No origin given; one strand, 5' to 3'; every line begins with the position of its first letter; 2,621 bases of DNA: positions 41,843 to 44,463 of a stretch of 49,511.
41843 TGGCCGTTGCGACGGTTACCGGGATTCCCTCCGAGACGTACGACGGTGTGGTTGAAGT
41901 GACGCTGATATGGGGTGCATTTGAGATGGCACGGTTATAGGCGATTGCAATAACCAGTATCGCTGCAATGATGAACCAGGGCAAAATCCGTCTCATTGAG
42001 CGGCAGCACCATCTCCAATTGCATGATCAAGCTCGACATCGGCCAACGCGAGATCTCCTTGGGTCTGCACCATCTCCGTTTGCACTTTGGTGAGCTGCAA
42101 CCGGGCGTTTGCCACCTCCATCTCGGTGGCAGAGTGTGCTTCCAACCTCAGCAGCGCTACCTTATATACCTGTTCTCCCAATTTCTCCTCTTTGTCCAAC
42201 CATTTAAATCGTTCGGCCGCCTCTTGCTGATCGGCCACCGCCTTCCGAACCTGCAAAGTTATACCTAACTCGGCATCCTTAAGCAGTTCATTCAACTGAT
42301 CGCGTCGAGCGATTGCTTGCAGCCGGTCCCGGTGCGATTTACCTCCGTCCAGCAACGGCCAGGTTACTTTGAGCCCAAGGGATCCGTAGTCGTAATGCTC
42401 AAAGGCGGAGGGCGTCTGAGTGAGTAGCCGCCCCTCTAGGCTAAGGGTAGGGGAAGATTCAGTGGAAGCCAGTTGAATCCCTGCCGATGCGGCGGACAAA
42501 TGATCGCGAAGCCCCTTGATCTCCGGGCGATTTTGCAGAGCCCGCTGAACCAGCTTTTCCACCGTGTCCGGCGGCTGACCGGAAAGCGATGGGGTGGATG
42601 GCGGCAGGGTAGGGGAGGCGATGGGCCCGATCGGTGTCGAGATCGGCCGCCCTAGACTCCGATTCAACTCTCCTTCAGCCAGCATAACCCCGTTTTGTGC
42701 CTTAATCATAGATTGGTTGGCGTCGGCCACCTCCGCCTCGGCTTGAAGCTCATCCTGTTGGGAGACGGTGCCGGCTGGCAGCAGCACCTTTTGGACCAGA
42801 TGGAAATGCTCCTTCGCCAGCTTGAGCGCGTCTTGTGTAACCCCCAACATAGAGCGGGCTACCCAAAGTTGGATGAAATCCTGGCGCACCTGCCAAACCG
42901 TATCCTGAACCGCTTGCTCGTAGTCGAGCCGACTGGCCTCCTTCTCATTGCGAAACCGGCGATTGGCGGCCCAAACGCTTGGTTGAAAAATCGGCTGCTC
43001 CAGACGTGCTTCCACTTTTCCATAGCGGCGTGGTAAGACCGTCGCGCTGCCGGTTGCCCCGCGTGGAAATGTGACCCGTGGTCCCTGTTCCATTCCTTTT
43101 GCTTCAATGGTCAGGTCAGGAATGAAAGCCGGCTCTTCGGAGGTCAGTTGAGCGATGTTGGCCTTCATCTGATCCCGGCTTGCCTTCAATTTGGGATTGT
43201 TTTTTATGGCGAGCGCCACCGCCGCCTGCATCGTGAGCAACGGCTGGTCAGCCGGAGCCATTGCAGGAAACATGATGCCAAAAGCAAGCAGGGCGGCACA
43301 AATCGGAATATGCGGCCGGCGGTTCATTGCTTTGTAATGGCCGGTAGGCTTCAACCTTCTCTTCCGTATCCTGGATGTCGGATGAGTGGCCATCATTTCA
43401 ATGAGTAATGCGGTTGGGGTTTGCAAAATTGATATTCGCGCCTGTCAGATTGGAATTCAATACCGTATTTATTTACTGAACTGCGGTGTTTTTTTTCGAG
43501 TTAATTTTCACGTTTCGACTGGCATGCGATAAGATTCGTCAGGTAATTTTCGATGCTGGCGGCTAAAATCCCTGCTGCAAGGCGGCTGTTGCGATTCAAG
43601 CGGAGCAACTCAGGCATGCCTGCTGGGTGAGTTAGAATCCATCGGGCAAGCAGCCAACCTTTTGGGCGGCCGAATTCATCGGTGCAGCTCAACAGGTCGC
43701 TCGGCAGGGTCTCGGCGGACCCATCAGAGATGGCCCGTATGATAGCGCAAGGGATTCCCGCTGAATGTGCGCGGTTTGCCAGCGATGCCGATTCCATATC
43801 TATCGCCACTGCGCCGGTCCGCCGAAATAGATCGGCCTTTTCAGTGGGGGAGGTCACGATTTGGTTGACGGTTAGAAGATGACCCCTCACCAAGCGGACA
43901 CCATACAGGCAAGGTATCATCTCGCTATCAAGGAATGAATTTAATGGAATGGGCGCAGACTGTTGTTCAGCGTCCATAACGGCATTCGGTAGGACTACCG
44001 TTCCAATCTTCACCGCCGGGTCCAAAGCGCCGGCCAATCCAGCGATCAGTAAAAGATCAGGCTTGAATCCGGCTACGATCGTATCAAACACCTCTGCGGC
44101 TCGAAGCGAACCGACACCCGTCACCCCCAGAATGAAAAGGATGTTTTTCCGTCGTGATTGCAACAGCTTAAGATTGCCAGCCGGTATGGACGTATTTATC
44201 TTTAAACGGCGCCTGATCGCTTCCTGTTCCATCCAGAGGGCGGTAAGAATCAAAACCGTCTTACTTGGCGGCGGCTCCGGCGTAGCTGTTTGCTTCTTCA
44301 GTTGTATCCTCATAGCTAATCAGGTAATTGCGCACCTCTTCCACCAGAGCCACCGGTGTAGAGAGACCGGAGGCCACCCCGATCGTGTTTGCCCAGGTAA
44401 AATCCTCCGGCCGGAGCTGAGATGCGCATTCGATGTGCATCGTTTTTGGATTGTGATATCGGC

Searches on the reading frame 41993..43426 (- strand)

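Call 16: search_protein_families(library=pfam, proteins=[window:41993-43426:-], max_evalue=0.00001)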
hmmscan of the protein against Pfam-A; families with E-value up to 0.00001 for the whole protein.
window:41993-43426:- (477 aa): 1 family
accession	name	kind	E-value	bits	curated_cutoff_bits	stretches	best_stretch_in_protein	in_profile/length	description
PF02321.23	OEP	-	2.5e-45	155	22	2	290-471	2-187/187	Outer membrane efflux protein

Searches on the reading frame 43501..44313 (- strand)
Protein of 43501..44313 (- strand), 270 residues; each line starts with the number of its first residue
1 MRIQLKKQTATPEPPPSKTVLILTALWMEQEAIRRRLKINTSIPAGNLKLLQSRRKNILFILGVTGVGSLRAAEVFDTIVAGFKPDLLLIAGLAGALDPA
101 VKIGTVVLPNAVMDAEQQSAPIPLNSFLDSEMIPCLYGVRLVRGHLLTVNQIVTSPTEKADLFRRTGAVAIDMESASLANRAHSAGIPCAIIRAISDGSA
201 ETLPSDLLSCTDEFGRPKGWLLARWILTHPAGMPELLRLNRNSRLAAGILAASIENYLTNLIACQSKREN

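Call 16: search_protein_families(library=pfam, proteins=[window:43501-44313:-], max_evalue=0.00001)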
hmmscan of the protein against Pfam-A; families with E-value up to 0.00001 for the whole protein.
window:43501-44313:- (270 aa): 1 family
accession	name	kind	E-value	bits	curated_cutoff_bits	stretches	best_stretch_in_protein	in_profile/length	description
PF01048.26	PNP_UDP_1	-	6.8e-24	85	25.1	1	61-201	45-206/233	Phosphorylase superfamily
